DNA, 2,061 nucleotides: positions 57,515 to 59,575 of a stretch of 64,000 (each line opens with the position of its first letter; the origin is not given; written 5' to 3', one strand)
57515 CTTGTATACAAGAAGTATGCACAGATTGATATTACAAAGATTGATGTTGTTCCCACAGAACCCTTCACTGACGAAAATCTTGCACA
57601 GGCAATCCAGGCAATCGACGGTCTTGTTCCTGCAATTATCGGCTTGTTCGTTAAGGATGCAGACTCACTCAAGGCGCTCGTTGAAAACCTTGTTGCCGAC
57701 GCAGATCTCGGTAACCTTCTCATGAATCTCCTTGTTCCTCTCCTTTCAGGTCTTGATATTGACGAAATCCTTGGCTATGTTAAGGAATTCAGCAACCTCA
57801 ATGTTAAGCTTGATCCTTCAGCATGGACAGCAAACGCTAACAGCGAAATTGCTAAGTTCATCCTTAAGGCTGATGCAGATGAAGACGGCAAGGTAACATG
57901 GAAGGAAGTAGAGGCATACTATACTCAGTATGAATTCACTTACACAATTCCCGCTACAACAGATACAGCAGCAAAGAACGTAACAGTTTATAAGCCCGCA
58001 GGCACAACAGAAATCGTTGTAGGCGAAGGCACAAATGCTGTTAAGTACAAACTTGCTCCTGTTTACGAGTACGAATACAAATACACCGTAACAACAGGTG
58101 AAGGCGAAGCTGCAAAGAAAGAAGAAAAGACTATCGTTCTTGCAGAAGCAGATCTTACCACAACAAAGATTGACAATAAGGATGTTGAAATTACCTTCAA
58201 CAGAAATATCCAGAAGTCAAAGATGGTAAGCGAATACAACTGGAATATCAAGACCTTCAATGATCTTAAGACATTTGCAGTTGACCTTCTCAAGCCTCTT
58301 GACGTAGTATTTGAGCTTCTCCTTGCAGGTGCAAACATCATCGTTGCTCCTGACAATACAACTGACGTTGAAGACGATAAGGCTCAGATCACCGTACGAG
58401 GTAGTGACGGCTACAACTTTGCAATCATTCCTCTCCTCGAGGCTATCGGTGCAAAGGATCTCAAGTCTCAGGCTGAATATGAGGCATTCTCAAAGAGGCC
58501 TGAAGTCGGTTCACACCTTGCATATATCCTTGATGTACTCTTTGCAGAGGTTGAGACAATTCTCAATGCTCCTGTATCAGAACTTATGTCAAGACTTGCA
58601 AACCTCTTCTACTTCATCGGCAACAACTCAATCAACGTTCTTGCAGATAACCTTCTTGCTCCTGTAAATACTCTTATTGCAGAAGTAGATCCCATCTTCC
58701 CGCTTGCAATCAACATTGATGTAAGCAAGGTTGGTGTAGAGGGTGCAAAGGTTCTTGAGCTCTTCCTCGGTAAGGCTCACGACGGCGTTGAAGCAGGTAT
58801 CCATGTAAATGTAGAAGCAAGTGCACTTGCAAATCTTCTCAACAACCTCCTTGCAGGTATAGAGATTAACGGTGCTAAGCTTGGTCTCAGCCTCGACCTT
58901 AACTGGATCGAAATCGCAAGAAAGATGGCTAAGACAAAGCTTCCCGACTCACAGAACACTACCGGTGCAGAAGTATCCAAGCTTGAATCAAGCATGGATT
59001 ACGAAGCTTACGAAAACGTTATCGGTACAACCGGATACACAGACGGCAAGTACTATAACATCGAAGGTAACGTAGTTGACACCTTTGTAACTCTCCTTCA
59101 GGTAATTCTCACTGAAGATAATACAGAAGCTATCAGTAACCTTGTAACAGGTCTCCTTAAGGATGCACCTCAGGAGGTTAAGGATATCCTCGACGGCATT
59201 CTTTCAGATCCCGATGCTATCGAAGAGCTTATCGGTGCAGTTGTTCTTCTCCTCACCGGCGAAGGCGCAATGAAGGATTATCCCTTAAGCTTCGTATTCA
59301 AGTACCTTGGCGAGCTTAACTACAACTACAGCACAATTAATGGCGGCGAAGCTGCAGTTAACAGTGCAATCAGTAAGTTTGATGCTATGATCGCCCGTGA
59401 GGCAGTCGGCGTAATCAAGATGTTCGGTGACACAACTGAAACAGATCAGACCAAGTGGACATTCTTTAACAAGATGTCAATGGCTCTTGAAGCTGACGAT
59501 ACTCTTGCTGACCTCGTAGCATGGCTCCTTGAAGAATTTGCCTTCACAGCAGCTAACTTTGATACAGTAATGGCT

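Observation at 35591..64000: Giant ORF missing from the ORF track: at least 9,470 codons and still open at the window edge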

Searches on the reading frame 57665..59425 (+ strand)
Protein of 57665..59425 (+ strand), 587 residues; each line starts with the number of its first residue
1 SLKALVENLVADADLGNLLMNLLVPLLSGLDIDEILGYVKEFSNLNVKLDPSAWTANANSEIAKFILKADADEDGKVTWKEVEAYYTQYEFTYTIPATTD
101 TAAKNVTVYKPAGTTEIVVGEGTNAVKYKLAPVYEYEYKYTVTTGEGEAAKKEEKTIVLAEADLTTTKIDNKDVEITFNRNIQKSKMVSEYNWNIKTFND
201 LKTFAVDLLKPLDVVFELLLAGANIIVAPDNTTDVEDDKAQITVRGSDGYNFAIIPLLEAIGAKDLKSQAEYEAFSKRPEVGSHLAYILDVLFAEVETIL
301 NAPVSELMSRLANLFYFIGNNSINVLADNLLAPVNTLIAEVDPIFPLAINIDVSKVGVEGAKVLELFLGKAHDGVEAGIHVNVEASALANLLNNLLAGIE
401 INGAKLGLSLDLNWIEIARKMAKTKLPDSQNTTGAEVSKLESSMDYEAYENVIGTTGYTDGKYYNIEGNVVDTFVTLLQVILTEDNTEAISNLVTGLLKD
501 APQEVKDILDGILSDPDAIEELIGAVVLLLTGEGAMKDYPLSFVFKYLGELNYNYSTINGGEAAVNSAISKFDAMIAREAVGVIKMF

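Call 14: find_homologous_proteins(query=window:57665-59425:+)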
Query window:57665-59425:+ (587 aa): 10 proteins with E <= 0.001 among 8000 candidates.
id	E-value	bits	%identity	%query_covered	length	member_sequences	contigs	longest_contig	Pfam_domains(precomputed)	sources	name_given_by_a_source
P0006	7.9e-64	235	38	80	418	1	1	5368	-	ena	-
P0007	4.4e-18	84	34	25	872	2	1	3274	-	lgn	-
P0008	2.7e-17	81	45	26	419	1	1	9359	-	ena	-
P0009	5.0e-17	80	35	23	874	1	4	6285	-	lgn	-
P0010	1.3e-16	79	33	22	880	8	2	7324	-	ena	-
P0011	1.4e-16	79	32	29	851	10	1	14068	-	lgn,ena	-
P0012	3.0e-16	78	32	23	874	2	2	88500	-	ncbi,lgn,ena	-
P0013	1.3e-15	76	33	23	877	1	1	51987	-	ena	-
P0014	1.8e-15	75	29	28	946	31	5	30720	-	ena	-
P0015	1.4e-12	66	34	17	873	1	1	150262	-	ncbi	-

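Call 25: predict_structure(alignment_id=A1)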
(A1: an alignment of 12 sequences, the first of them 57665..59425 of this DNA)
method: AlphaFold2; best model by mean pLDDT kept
length: 587 residues; sequences in the alignment: 12
mean_pLDDT: 63.5   pTM: 0.56
mean pLDDT of the five models: 63.5, 57.9, 56.2, 55.3, 50.5
residues with pLDDT >= 90: 0; 70-90: 223; 50-70: 241; < 50: 123
segments of 3 or more residues with pLDDT < 50: 8-13, 171-173, 187-191, 234-239, 425-463, 523-559, 570-587
pLDDT, mean of each block of 10 residues (from residue 1): 49 52 64 65 66 58 56 61 69 81 80 76 79 70 64 66 61 53 51 61 75 81 70 48 74 84 83 82 82 82 71 82 80 77 76 65 70 74 78 66 62 79 45 33 42 31 58 71 68 61 60 57 46 37 35 45 54 42 30
secondary structure, 60 per line:
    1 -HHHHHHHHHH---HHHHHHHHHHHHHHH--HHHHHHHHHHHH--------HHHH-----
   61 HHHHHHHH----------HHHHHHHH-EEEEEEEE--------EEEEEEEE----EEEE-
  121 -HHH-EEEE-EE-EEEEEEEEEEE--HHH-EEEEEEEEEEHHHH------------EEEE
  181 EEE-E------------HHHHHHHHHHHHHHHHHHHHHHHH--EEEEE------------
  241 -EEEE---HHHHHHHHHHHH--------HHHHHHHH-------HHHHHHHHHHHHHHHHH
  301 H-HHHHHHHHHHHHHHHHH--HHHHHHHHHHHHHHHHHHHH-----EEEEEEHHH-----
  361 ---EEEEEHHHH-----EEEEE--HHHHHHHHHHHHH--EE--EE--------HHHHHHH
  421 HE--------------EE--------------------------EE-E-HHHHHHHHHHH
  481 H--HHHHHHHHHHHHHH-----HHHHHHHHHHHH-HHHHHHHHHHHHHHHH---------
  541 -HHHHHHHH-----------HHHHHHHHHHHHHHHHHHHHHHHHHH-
elements in order: H2-11 H15-29 H32-43 H52-55 H61-68 H79-86 E88-95 E104-111 E116-119 E126-129 E134-144 E151-160 H161-164 E177-183 H198-221 E224-228 E242-245 H249-260 H269-276 H284-301 H303-319 H322-341 E347-352 E364-368 H369-372 E378-382 H385-397 H414-421 H470-481 H484-497 H503-514 H516-531 H542-549 H561-586

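Call 30: fold_search(model_id=the predicted structure, library=pdb)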
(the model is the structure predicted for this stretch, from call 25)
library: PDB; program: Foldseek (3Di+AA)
matches with E <= 10: 51; with E <= 0.001: 0
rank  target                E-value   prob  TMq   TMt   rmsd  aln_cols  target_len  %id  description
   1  9qpy_B                1.1e+00  0.02  0.08  0.08  39.4       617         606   10  Structure of the Complement classical and lectin pathway C3 convertase (released 2025-12-24)
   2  9a6t_B                2.2e+00  0.01  0.08  0.07  31.6       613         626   10  Integrative model of DNAK-HTPG by crosslinking MS and deep learning (released 2024-09-18)
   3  9iz9_H                2.3e+00  0.04  0.04  0.06  19.3       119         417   20  VLP structure of Chikungunya virus complexed with C37 Fab, 2f block. (released 2025-08-06)
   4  9v30_C                2.8e+00  0.03  0.09  0.10  28.5       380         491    8  C12 portal complex of the bacteriophage E1004 (released 2025-11-12)
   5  9hhl_n                2.8e+00  0.01  0.07  0.06  27.5       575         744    9  Structure of Dynein-Dynactin-NuMA-LIS1 (released 2025-12-03)
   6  7cmd_A                2.9e+00  0.08  0.05  0.09  16.1       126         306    9  Crystal structure of the SARS-CoV-2 PLpro with GRL0617 (released 2020-09-02)
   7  9jga_A                2.9e+00  0.01  0.08  0.09  33.9       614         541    7  P22 procapsid portal (released 2025-02-26)
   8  6nk5_E                3.2e+00  0.04  0.04  0.05  20.9        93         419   14  Electron Cryo-Microscopy Of Chikungunya VLP (released 2019-05-22)
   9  9m6h_A                3.2e+00  0.02  0.07  0.09  22.3       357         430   12  structure of FliD-FliC at a 10:10 stoichiometry (released 2025-07-16)
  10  7cvz_B                3.3e+00  0.03  0.05  0.07  20.0       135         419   16  Cryo-EM structure of Chikungunya virus in complex with Fab fragments of mAb CHK-263 (released 2020-11-04)
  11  6y20_B                3.3e+00  0.02  0.05  0.10  23.5       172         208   13  Crystal structure of Protein Scalloped (222-440) bound to Protein Vestigial (298-337) (released 2020-10-21)
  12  6ysq_C                3.7e+00  0.01  0.08  0.07  40.2       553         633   10  The hC4Nb8 complement inhibitory nanobody in complex with C4b (released 2020-06-24)
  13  9j6d_F                3.8e+00  0.02  0.04  0.06  19.2       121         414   20  Structure of Chikungunya virus infectious particles, 2f block. (released 2025-12-03)
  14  9ixa_A                4.2e+00  0.03  0.04  0.06  20.3        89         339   22  Cryo-EM structure of chikungunya virus glycoprotein E1-E2 with C34 Fab. (released 2025-11-19)
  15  3j0f_I                4.6e+00  0.01  0.05  0.07  33.0       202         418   12  Sindbis virion (released 2011-10-12)
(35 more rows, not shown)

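Call 31: search_protein_representatives(alignment_id=A1)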
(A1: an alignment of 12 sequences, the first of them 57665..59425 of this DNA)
Query: 12 sequences, 584 profile positions. Proteins with E-value up to 0.001 (for the whole library): 622; up to 1e-10: 507; up to 1e-30: 348. The best 150 are listed.
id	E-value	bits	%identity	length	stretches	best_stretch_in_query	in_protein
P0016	0.0e+00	3878.6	-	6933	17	1-584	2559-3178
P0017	0.0e+00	3298.5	-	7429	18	2-584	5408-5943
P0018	0.0e+00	3127.2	-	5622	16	2-584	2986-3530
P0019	0.0e+00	2239.8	-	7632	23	194-580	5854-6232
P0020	0.0e+00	1779.9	-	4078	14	177-584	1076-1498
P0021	0.0e+00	1730.1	-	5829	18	199-578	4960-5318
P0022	0.0e+00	1698.3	-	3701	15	187-584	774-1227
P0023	0.0e+00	1418.2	-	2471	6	2-584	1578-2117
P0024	0.0e+00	1102.9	-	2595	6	4-584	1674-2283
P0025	9.4e-293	988.9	-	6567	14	177-409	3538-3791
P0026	1.4e-283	958.7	-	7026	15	208-536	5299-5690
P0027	3.7e-278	940.7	-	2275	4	1-584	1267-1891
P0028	1.2e-276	935.8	-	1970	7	172-584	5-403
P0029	6.6e-270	913.5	-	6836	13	202-420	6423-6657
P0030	1.1e-267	906.2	-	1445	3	2-568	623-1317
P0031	5.6e-266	900.5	-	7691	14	204-583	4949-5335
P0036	2.3e-225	766.4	-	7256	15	208-348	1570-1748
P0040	1.2e-206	704.6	-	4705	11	207-420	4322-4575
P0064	1.4e-145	503.0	-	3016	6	194-374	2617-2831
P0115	3.8e-106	372.7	-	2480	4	205-410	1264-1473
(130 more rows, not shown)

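Call 40: list_cluster_members(proteins=[P0012, P0015, P0002, P0021, P0019, P0031, P0025, P0036, P0064, P0115])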
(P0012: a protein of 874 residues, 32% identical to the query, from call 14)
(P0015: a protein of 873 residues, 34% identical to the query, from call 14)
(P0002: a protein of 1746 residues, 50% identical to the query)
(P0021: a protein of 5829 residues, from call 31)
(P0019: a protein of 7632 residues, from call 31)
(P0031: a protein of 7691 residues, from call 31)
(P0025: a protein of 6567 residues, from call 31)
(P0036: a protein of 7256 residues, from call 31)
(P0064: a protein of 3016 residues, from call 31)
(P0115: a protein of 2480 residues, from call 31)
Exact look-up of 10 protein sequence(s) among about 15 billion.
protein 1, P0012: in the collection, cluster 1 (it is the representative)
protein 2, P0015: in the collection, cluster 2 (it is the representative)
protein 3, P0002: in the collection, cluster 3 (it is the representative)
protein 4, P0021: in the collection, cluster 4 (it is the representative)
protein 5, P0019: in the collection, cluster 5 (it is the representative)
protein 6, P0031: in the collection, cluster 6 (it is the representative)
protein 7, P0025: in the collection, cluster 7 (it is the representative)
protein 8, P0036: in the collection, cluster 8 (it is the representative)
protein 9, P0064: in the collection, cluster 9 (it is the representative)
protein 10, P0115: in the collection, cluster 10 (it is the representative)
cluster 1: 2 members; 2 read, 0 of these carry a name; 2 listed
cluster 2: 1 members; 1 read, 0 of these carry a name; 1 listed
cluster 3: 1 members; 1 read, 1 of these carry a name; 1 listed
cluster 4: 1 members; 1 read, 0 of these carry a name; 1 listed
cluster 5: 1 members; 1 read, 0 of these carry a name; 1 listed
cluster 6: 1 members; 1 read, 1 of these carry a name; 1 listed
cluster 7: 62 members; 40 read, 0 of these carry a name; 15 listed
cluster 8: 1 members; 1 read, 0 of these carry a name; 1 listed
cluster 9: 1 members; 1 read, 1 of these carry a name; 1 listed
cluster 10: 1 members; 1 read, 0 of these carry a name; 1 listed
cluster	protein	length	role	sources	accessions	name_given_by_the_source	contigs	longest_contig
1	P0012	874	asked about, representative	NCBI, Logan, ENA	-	-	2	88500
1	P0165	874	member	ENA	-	-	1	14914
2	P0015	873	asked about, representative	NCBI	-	-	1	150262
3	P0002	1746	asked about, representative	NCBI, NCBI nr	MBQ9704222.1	MAG: hypothetical protein IJV68_06735, partial [Clostridia bacterium] | hypothetical protein [Clostridia bacterium]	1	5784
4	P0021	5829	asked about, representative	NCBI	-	-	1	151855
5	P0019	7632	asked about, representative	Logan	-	-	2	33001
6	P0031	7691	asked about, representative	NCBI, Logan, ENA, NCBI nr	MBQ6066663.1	MAG: hypothetical protein IJK89_07545 [Clostridia bacterium] | hypothetical protein [Clostridia bacterium]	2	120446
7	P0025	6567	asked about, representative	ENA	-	-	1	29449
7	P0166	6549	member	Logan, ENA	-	-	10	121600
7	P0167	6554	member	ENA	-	-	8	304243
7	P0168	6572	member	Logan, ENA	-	-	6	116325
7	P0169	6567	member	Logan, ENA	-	-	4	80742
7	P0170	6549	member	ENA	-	-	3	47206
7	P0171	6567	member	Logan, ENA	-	-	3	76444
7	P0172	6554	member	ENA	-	-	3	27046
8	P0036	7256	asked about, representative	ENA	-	-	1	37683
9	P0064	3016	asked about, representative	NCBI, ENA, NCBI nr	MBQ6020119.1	MAG: hypothetical protein IJL26_08065 [Clostridia bacterium] | hypothetical protein [Clostridia bacterium]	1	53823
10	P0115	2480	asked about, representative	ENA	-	-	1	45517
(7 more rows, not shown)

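Call 44: search_protein_families(library=pfam, alignment_id=A3, max_evalue=0.001)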
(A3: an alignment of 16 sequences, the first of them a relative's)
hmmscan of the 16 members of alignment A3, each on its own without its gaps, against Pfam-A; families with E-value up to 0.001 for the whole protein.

A. member 1, P0020 (4078 aa): 0 families

B. families by the number of members that match (of 16 scanned): 4 families
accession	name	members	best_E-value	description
PF03484.21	B5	1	4.6e-11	tRNA synthetase B5 domain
PF13328.12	HD_4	1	0.00011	HD domain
PF11829.13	DUF3349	1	0.00021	Protein of unknown function (DUF3349)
PF00710.25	Asparaginase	1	0.00038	Asparaginase, N-terminal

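Call 45: find_homologous_proteins(query=P0012, max_evalue=1e-10)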
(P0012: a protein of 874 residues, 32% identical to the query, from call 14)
Query P0012 (874 aa): 52 proteins with E <= 1e-10 among 8000 candidates.
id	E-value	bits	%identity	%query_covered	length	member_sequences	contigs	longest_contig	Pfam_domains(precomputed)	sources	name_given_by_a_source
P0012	0.0e+0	1883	100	100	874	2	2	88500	-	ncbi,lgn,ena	-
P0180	0.0e+0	1859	99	100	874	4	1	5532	-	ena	-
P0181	0.0e+0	1535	78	100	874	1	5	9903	-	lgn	-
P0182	0.0e+0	1521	78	100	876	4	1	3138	-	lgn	-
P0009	0.0e+0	1503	77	100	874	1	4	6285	-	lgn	-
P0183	0.0e+0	1484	77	100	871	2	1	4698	-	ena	-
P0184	0.0e+0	1468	75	100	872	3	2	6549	-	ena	-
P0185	0.0e+0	1463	74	100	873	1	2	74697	-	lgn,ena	-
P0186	0.0e+0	1463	74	100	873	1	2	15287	-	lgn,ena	-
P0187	0.0e+0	1461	74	100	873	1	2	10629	-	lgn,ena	-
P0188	0.0e+0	1458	74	100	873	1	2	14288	-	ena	-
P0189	0.0e+0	1458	74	100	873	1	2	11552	-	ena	-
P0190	0.0e+0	1447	73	100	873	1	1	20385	-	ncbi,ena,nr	ncbi:MAG: hypothetical protein IKY78_02540 [Clostridia bacterium]|nr:hypothetical protein [Clostridi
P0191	0.0e+0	1444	73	100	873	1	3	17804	-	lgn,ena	-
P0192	0.0e+0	1444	74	100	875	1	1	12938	-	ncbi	-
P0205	4.9e-253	860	47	99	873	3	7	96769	-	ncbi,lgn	-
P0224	2.3e-170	587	35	98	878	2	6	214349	-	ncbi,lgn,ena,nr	ncbi:MAG: hypothetical protein IJB74_04280 [Clostridia bacterium]|nr:hypothetical protein [Clostridi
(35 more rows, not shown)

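Call 48: find_encoding_contigs(protein=P0012, flank=8000, max_places=2)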
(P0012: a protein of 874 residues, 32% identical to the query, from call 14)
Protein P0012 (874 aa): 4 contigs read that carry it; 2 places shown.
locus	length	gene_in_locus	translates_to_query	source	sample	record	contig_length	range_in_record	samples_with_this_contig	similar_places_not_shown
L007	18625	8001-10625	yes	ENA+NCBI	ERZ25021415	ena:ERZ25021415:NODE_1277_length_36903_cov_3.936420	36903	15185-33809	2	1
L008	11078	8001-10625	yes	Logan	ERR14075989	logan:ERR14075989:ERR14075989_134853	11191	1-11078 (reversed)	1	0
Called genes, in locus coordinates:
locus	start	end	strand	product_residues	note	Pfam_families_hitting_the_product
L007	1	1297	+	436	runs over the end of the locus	PF08245:Mur_ligase_M (weak), PF27239:FOL3_C, PF02875:Mur_ligase_C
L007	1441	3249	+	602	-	-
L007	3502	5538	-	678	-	PF00664:ABC_membrane, PF00005:ABC_tran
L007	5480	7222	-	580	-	PF00664:ABC_membrane, PF00005:ABC_tran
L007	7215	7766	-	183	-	PF12802:MarR_2 (weak)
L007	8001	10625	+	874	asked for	-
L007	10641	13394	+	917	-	PF00005:ABC_tran, PF02687:FtsX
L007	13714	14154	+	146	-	PF02082:Rrf2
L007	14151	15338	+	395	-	PF00266:Aminotran_5, PF01212:Beta_elim_lyase, PF01041:DegT_DnrJ_EryC1 (weak)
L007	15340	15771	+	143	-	PF01592:NifU_N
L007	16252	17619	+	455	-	PF03448:MgtE_N, PF00571:CBS, PF01769:MgtE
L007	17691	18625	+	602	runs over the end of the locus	PF00664:ABC_membrane, PF00005:ABC_tran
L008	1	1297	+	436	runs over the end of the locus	PF08245:Mur_ligase_M (weak), PF27239:FOL3_C, PF02875:Mur_ligase_C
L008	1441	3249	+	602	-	-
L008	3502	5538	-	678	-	PF00664:ABC_membrane, PF00005:ABC_tran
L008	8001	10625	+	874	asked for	-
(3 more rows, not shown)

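Call 49: find_encoding_contigs(protein=P0224, flank=8000, max_places=1)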
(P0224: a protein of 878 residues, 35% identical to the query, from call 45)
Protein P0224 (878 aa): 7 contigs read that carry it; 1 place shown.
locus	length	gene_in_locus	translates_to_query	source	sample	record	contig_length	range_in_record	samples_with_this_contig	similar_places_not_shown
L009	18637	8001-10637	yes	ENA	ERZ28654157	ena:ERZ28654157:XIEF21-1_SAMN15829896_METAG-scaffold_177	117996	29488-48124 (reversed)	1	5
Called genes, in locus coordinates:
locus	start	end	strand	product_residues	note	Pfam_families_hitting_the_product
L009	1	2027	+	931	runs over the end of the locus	PF00690:Cation_ATPase_N, PF00122:E1-E2_ATPase, PF00702:Hydrolase, PF13246:Cation_ATPase, PF00689:Cation_ATPase_C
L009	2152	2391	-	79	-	PF01381:HTH_3 (weak)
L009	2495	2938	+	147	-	-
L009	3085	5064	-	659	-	PF02463:SMC_N (weak), PF00664:ABC_membrane, PF00005:ABC_tran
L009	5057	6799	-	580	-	PF00664:ABC_membrane, PF00005:ABC_tran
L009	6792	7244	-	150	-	PF12802:MarR_2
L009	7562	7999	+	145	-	PF13463:HTH_27 (faint), PF22381:Staph_reg_Sar_Rot (weak), PF01047:MarR (weak), PF13601:HTH_34 (faint)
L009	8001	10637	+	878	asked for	-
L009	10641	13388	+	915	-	PF00005:ABC_tran, PF02463:SMC_N (weak), PF13304:AAA_21 (faint), PF02687:FtsX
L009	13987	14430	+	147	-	PF02082:Rrf2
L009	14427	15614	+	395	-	PF00266:Aminotran_5, PF01212:Beta_elim_lyase, PF01041:DegT_DnrJ_EryC1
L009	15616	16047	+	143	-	PF01592:NifU_N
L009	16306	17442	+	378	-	PF00326:Peptidase_S9 (faint)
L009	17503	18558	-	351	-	PF00326:Peptidase_S9 (faint), PF00561:Abhydrolase_1 (faint), PF02230:Abhydrolase_2 (weak)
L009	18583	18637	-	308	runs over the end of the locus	PF12146:Hydrolase_4, PF00561:Abhydrolase_1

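Call 55: predict_structure(alignment_id=A4)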
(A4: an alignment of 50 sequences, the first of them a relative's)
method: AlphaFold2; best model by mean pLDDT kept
length: 874 residues; sequences in the alignment: 50
mean_pLDDT: 73.0   pTM: 0.58
mean pLDDT of the five models: 73.0, 71.0, 69.2, 66.9, 65.6
residues with pLDDT >= 90: 11; 70-90: 572; 50-70: 198; < 50: 93
segments of 3 or more residues with pLDDT < 50: 22-27, 271-277, 287-305, 767-775, 808-839, 845-848, 851-853
pLDDT, mean of each block of 10 residues (from residue 1): 69 69 46 77 83 72 76 82 80 70 85 88 87 83 87 85 82 64 84 83 89 87 88 85 84 76 68 45 48 39 52 77 76 85 80 66 50 67 80 71 68 74 80 79 70 80 85 76 63 81 82 83 80 87 87 83 68 79 88 88 87 90 86 86 84 81 69 62 66 56 68 82 77 83 81 66 51 51 66 78 62 37 33 43 51 51 66 51
secondary structure, 60 per line:
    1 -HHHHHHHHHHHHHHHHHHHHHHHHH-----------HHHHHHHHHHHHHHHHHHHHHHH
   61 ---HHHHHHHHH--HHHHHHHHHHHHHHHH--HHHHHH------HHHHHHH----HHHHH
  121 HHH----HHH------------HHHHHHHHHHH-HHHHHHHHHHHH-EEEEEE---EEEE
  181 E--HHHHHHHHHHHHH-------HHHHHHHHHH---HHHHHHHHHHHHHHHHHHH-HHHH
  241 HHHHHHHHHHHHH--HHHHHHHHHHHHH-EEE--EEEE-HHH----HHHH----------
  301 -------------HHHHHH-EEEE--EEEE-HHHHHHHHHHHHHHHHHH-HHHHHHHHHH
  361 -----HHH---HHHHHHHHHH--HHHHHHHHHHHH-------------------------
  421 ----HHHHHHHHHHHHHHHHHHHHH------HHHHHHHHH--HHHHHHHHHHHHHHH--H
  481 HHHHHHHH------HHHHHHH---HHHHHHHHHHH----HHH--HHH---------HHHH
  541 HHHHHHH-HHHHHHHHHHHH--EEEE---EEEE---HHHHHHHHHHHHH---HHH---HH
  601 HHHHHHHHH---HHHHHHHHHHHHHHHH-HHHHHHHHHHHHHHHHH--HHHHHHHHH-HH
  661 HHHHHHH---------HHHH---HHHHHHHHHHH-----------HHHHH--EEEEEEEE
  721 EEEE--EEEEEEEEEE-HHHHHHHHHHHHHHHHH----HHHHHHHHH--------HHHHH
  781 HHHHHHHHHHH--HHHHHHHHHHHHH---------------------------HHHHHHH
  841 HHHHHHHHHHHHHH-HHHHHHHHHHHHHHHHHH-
elements in order (helices of 4 or more, strands of 3 or more residues): H2-26 H38-60 H64-72 H75-90 H93-98 H105-111 H116-123 H143-153 H155-166 E168-173 E177-181 H184-196 H204-213 H217-235 H237-253 H256-268 E270-272 E275-278 H287-290 H314-319 E321-324 E327-330 H332-349 H351-360 H372-381 H384-395 H425-445 H452-460 H463-477 H480-488 H495-501 H505-515 H537-547 H549-560 E563-566 E570-573 H577-589 H599-609 H613-628 H630-646 H649-657 H659-667 H677-680 H684-694 H706-710 E713-724 E727-736 H738-754 H759-767 H776-791 H794-806 H834-854 H856-873

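Call 57: search_solved_structures(query=A4, max_evalue=1)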
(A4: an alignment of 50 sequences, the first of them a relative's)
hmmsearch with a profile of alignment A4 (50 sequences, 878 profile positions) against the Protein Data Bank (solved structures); distinct sequences matched with E-value up to 1: 1.
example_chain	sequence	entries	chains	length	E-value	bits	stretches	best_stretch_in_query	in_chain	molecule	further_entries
2b5d_X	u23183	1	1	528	0.38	11.7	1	378-443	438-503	alpha-Amylase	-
